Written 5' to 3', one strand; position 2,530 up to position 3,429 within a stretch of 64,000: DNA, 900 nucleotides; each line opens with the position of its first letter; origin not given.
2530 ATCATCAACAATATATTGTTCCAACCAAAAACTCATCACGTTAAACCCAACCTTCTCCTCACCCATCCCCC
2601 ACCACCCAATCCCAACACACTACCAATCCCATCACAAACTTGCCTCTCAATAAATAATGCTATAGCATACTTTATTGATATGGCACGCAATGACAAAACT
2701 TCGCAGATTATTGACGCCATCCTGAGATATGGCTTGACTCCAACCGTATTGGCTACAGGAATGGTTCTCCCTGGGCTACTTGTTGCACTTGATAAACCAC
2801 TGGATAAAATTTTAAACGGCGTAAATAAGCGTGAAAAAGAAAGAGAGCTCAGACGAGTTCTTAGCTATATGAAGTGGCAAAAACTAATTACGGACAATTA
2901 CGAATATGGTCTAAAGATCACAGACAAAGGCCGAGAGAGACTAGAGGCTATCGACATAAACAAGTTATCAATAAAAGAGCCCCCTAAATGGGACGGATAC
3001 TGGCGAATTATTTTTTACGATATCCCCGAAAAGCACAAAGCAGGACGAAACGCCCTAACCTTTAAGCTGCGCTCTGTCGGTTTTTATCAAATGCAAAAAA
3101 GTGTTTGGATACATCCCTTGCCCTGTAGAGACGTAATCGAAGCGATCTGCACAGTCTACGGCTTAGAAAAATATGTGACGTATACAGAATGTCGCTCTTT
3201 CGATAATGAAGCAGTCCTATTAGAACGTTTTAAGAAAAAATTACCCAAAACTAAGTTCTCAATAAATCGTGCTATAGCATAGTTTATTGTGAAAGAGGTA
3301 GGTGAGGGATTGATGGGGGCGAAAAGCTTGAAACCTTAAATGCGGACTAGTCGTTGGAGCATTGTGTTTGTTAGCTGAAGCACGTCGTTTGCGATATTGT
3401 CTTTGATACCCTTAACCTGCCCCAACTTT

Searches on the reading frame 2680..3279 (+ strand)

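Call 48: search_protein_families(library=pfam, proteins=[window:2680-3279:+], max_evalue=0.001)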
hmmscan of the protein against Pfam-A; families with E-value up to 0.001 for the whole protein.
window:2680-3279:+ (200 aa): 1 family
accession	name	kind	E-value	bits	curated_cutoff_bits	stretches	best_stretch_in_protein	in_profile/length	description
PF20803.2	PaaX_M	-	1.4e-21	76.8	24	1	102-175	2-75/83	PaaX protein central Cas2-like domain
